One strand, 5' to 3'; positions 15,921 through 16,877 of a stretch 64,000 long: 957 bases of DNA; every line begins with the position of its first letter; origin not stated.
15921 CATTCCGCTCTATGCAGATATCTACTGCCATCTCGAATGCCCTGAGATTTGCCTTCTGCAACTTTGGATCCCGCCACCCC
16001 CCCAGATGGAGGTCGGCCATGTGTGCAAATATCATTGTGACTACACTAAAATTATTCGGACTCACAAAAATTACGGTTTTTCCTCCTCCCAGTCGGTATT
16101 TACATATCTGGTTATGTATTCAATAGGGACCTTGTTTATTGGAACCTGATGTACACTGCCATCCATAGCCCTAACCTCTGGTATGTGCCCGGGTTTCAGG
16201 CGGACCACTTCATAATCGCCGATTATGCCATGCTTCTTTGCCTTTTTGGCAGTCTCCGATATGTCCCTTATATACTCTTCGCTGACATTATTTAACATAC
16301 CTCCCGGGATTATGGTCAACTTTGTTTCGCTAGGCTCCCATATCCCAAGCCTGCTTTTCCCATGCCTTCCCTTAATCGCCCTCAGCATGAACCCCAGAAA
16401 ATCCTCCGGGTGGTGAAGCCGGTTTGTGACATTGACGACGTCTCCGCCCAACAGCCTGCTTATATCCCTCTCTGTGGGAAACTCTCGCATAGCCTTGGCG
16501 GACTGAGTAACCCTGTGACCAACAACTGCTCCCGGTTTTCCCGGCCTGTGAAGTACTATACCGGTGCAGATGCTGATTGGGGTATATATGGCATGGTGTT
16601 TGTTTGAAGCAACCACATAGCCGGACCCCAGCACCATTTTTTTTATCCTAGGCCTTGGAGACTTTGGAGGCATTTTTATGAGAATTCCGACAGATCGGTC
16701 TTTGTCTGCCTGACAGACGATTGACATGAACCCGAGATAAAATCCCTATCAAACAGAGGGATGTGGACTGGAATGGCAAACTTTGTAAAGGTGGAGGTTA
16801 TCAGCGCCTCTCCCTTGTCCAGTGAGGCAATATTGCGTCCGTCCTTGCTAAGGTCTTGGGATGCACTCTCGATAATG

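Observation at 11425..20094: Every junction of the nurA-herA-mre11-rad50 operon carries an extra gene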

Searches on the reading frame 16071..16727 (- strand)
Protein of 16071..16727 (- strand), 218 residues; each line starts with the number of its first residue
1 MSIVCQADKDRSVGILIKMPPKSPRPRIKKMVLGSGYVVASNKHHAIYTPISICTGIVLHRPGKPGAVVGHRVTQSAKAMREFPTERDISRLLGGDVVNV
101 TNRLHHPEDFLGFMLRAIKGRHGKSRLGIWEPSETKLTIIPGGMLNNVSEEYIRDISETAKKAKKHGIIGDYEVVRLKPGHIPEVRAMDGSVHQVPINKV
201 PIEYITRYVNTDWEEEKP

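Call 3: search_protein_families(library=pfam, proteins=[window:16071-16727:-], max_evalue=0.01)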
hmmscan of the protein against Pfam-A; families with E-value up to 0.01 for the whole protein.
window:16071-16727:- (218 aa): 0 families

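Call 4: search_protein_families(library=ncbifam, proteins=[window:16071-16727:-], max_evalue=0.01)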
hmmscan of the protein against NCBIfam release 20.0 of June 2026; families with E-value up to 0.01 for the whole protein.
window:16071-16727:- (218 aa): 0 families

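Call 6: search_protein_families(library=pfam, proteins=[window:16071-16673:-], max_evalue=10)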
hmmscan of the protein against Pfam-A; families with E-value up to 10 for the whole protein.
window:16071-16673:- (200 aa): 3 families
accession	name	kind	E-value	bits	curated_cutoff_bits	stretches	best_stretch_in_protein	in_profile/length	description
PF03764.24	EFG_IV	-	0.013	15.7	24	1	128-191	55-112/121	Elongation factor G, domain IV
PF22152.1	Permu_RdRp_palm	-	0.023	13.9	27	1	132-199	171-242/357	Permutotetravirus RNA-dependent RNA polymerase palm domain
PF02014.22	Reeler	-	0.094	13.7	21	1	58-118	13-76/131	Reeler domain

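Call 7: search_protein_families(library=padloc, proteins=[window:16071-16673:-], max_evalue=1)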
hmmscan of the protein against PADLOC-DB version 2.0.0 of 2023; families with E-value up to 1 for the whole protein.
window:16071-16673:- (200 aa): 0 families

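Call 12: search_solved_structures(query=window:16071-16673:-, max_evalue=10, show_alignments=2)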
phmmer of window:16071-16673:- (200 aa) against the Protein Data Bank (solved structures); distinct sequences matched with E-value up to 10: 0.

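Call 18: find_homologous_proteins(query=window:16071-16673:-)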
Query window:16071-16673:- (200 aa): 2 proteins with E <= 0.001 among 62 candidates.
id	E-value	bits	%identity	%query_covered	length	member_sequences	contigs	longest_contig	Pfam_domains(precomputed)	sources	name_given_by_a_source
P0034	4.2e-129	446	99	100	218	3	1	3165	-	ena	-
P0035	2.1e-58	215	61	79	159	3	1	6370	-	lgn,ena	-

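Call 20: find_encoding_contigs(protein=P0035, flank=10000, max_places=4)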
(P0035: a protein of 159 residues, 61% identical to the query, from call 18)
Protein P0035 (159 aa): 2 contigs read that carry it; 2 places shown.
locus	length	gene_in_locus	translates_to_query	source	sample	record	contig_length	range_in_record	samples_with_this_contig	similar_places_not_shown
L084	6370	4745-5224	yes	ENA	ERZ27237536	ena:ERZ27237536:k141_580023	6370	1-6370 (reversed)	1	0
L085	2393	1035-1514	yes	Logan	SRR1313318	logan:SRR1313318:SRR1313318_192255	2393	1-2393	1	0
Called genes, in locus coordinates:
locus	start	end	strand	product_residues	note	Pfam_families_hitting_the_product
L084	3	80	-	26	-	?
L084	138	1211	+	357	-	PF12773:DZR (faint), PF13240:Zn_Ribbon_1, PF13248:Zn_ribbon_3 (weak)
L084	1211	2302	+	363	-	PF09376:NurA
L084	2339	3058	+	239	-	-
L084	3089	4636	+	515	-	PF01935:DUF87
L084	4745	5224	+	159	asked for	-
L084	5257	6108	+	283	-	-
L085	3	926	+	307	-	?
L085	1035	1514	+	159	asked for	-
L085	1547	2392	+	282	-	?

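Call 47: predict_structure(alignment_id=A5)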
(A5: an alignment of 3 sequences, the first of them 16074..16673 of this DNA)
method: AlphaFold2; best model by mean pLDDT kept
length: 200 residues; sequences in the alignment: 3
mean_pLDDT: 41.6   pTM: 0.39
mean pLDDT of the five models: 41.6, 38.7, 31.9, 31.3, 30.1
residues with pLDDT >= 90: 0; 70-90: 0; 50-70: 58; < 50: 142
segments of 3 or more residues with pLDDT < 50: 1-37, 43-66, 73-90, 100-111, 124-130, 158-200
pLDDT, mean of each block of 10 residues (from residue 1): 34 23 26 40 47 37 45 46 46 54 39 54 45 59 60 50 35 35 30 28
secondary structure, 60 per line:
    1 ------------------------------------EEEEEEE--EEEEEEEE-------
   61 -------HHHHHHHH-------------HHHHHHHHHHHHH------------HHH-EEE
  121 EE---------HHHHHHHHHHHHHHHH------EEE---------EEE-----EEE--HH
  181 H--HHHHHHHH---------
elements in order: E37-43 E46-53 H68-75 H89-101 E118-122 H132-147 E154-156 E166-168 E174-176 H184-191
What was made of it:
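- On CheD deamidase (ins2): The AF2 model has pLDDT 41.6 and is unusable (call 47).
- Closest known: CheD chemoreceptor glutamine deamidase. Different: The structure model failed (call 47).
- Tried and rejected: AF2 of ins2 with 3 sequences failed (pLDDT 41.6), so no fold search was attempted (call 47).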

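Call 56: search_protein_representatives(alignment_id=A5)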
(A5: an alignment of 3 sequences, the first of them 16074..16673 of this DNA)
Query: 3 sequences, 200 profile positions. Proteins with E-value up to 0.001 (for the whole library): 13; up to 1e-10: 8; up to 1e-30: 3. The best 13 are listed.
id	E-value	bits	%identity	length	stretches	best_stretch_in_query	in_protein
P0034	1.6e-129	445.5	-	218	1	1-200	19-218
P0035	1.3e-90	318.5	-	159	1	40-197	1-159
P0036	2.2e-32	128.4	-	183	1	1-181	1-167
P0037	2.0e-22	95.9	-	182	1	10-182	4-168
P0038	6.0e-21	91.0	-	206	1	4-113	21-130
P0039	1.6e-16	76.6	-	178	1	8-173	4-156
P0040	4.1e-12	62.2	-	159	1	30-197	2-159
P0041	5.5e-12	61.8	-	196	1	11-183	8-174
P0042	1.4e-08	50.7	-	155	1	38-196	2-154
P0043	4.7e-07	45.7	-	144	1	41-196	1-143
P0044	4.6e-05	39.2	-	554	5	61-126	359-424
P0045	2.6e-04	36.7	-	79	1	119-197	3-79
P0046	3.6e-04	36.3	-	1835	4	62-108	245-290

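Call 57: search_protein_families(library=pfam, proteins=[P0036, P0037, P0038, P0039, P0040, P0041, P0042, P0043, P0044, P0046], max_evalue=0.1)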
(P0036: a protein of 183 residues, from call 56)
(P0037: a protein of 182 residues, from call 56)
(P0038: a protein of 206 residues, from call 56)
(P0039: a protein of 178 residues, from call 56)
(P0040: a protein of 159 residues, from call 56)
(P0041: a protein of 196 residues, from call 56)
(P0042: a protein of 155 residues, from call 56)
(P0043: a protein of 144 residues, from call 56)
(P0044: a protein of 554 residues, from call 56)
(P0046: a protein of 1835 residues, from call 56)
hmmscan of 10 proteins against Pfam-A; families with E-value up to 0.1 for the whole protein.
P0036 (183 aa): 0 families

P0037 (182 aa): 0 families

P0038 (206 aa): 0 families

P0039 (178 aa): 0 families

P0040 (159 aa): 0 families

P0041 (196 aa): 0 families

P0042 (155 aa): 0 families

P0043 (144 aa): 0 families

P0044 (554 aa): 7 families
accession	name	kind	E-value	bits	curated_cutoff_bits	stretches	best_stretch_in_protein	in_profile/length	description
PF09738.14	LRRFIP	-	8.4e-13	48.7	28.2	2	491-547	91-148/300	LRRFIP family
PF03685.18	UPF0147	-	0.00084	19.8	23.6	0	350-398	2-50/81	Uncharacterised protein family (UPF0147)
PF05137.18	PilN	-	0.014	15.9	22.8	0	379-409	40-64/78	Fimbrial assembly protein (PilN)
PF22821.2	ZP1_ZP4_Ig-like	-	0.024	15.6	28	0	339-408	18-87/94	Zona pellucida sperm-binding proteins 1/4, Ig-like domain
PF16732.10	ComP_DUS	-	0.038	15.3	27.3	0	449-490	16-57/87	Type IV minor pilin ComP, DNA uptake sequence receptor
PF20405.4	DUF6695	-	0.043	14.5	25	0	297-355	20-78/79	DUF6695 C-terminal domain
PF12652.12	CotJB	-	0.07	13.8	29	0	47-85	21-59/76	CotJB protein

P0046 (1835 aa): 8 families
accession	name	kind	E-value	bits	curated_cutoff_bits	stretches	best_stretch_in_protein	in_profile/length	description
PF14408.11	Actino_peptide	-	1.1e-10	41.9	25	0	931-948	9-26/58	Ribosomally synthesised peptide in actinomycetes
PF05089.18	NAGLU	-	8.1e-09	35.3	25.5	0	181-224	4-47/336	Alpha-N-acetylglucosaminidase (NAGLU) tim-barrel domain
PF03958.22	Secretin_N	-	0.00021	21.9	28.2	0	1029-1079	25-51/69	Bacterial type II/III secretion system short domain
PF13537.11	GATase_7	-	0.0021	18.5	25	0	1334-1373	65-104/123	Glutamine amidotransferase domain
PF05261.17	Tra_M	-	0.0094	16.4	27.7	0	98-173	32-108/124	TraM protein, DNA-binding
PF01337.24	Barstar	-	0.0095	16.3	23.4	0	122-154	3-35/96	Barstar (barnase inhibitor)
PF22292.1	DUF6965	-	0.022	15.1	25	0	908-936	25-53/66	Domain of unknown function (DUF6965)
PF05032.17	Spo12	-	0.037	14.4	20.5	0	172-190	16-34/35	Spo12 family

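Call 59: search_solved_structures(query=A6, max_evalue=10, show_alignments=3)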
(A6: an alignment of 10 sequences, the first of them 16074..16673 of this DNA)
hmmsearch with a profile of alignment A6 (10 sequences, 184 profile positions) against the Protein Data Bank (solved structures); distinct sequences matched with E-value up to 10: 15.
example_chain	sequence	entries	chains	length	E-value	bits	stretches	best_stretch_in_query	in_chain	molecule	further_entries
3mhy_A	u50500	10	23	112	0.075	15.7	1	103-156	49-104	PII-like protein Pz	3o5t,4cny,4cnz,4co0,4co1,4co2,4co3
5ovo_B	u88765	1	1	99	0.27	13.9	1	110-156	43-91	Nitrogen regulatory protein P-II 1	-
5ol2_A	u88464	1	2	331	0.59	12.7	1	93-146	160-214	Electron transfer flavoprotein large subunit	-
5var_A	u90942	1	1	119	0.94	12.1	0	131-161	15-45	Lysine-specific demethylase 4A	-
2qqr_A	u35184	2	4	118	0.98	12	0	131-161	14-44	JmjC domain-containing histone demethylation protein 3A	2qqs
2ns1_B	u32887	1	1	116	1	12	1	103-156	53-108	Nitrogen regulatory protein P-II 2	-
5d6w_A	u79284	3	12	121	1.1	11.9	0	131-161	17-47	Lysine-specific demethylase 4A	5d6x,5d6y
2gf7_A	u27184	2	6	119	1.1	11.9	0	132-161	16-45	Jumonji domain-containing protein 2A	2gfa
2gnk_A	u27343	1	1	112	1.2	11.7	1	103-156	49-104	PROTEIN (NITROGEN REGULATORY PROTEIN)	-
9gii_A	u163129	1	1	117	1.3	11.6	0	132-161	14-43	Lysine-specific demethylase 4A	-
1gnk_A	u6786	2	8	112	1.4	11.6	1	103-156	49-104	PROTEIN (GLNK) | Nitrogen regulatory protein P-II 2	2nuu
7d4a_A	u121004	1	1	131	1.4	11.5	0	131-161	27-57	Lysine-specific demethylase 4A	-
9gp4_A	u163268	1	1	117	1.4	11.5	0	131-161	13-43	Lysine-specific demethylase 4A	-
8e12_A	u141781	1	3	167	2.2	10.9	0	111-154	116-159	BGL14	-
8e0l_A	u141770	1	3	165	4.4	9.9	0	109-159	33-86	BGL06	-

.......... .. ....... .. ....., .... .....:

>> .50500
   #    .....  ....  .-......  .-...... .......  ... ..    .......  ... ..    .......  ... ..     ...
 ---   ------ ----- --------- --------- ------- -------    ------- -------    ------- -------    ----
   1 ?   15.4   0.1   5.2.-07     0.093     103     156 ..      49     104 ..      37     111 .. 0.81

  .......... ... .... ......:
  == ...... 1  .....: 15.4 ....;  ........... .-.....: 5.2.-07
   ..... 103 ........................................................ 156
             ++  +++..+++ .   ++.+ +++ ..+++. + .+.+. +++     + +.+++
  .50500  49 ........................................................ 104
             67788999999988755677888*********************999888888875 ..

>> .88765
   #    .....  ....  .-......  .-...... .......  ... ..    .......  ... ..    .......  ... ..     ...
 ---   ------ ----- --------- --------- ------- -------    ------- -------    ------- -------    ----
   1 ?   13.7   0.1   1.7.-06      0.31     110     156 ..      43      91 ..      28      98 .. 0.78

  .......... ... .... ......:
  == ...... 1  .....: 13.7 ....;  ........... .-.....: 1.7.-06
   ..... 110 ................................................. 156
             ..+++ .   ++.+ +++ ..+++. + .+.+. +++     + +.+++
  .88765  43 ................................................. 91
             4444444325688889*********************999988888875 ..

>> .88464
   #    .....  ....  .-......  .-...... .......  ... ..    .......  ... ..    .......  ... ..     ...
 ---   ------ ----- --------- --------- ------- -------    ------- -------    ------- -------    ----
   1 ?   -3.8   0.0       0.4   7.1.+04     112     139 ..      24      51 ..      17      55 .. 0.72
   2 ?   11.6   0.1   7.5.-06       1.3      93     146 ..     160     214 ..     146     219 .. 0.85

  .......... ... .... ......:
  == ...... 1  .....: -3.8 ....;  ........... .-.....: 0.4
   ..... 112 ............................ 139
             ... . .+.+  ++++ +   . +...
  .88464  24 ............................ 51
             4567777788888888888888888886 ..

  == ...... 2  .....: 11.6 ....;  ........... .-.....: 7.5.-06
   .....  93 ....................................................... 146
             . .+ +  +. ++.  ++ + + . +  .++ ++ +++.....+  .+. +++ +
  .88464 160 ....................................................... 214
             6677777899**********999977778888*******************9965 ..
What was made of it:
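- On CheD deamidase (ins2): Profile against the PDB found nothing (call 59).
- Closest known: CheD chemoreceptor glutamine deamidase. Different: No PDB hit (call 59).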

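Call 60: find_encoding_contigs(protein=P0036, flank=6000, max_places=1)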
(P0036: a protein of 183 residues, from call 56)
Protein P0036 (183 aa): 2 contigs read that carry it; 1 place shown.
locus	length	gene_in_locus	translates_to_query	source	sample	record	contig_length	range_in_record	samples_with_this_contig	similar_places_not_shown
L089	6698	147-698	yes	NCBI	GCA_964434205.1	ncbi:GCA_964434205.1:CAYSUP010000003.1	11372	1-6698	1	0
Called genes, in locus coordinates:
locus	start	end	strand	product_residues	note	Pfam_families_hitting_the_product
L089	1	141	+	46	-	?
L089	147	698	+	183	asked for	-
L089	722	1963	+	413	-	PF00149:Metallophos, PF12850:Metallophos_2 (weak)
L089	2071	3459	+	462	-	-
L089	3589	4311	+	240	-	-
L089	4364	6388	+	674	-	PF02463:SMC_N (weak), PF13175:AAA_15, PF13476:AAA_23 (faint), PF13304:AAA_21 (faint)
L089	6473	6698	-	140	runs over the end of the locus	PF02195:ParB_N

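Call 61: find_encoding_contigs(protein=P0038, flank=6000, max_places=1)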
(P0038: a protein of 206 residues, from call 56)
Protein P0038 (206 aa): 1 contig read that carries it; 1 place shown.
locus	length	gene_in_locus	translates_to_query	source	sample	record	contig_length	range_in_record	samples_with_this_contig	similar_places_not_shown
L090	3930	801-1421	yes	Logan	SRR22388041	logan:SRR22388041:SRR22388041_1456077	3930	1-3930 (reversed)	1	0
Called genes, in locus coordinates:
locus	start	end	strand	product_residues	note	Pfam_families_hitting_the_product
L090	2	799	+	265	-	?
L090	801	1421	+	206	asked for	-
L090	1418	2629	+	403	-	PF00149:Metallophos, PF12850:Metallophos_2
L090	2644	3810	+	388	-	-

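Call 62: find_encoding_contigs(protein=P0039, flank=6000, max_places=1)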
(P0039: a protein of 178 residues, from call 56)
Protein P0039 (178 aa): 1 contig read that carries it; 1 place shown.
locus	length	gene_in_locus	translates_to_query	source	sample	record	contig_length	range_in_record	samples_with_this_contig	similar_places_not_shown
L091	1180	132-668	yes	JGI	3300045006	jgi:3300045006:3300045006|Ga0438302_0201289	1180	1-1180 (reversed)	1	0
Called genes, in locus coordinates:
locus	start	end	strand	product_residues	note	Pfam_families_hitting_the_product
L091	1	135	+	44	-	?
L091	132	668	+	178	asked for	-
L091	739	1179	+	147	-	?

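Call 63: find_encoding_contigs(protein=P0041, flank=6000, max_places=1)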
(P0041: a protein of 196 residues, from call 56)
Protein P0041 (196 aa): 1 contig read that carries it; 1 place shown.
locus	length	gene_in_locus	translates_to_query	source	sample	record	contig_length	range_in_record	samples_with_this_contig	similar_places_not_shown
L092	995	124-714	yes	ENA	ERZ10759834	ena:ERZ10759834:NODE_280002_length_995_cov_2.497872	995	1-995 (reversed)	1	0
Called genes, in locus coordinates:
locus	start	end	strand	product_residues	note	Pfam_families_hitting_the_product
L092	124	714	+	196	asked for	-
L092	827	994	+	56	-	?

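Call 69: search_protein_families(library=phrogs, proteins=[window:16074-16673:-, L089:3589-4308:+], max_evalue=0.01)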
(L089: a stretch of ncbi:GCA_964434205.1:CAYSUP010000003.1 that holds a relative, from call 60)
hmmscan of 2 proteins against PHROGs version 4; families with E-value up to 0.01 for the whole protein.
window:16074-16673:- (200 aa): 0 families

L089:3589-4308:+ (240 aa): 0 families

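Call 77: search_protein_families(library=pfam, alignment_id=A6, max_evalue=10)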
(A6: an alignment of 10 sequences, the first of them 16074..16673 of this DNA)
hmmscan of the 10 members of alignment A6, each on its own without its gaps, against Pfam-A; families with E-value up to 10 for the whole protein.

A. member 1, window:16074-16673:- (200 aa): 3 families
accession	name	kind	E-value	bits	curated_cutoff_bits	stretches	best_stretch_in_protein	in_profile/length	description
PF03764.24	EFG_IV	-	0.013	15.7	24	1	128-191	55-112/121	Elongation factor G, domain IV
PF22152.1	Permu_RdRp_palm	-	0.023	13.9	27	1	132-199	171-242/357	Permutotetravirus RNA-dependent RNA polymerase palm domain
PF02014.22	Reeler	-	0.094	13.7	21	1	58-118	13-76/131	Reeler domain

B. families by the number of members that match (of 10 scanned): 8 families
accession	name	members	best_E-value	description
PF03764.24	EFG_IV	1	0.013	Elongation factor G, domain IV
PF22152.1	Permu_RdRp_palm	1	0.023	Permutotetravirus RNA-dependent RNA polymerase palm domain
PF02014.22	Reeler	1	0.094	Reeler domain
PF13101.12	DUF3945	1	0.15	Protein of unknown function (DUF3945)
PF19908.4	DUF6381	1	0.16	Family of unknown function (DUF6381)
PF11848.13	DUF3368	1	0.18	Domain of unknown function (DUF3368)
PF17413.7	VirB7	1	0.3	Outer membrane lipoprotein virB7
PF16108.10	DUF4826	1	0.31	Domain of unknown function (DUF4826)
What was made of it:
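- On CheD deamidase (ins2): No hit for 10 family members at E up to 10 (call 77).
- Closest known: CheD chemoreceptor glutamine deamidase. Different: No CheD hit for any of 10 family members, even at E up to 10 (call 77).
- Tried and rejected: CheD test across all ins2 family members was negative (call 77).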
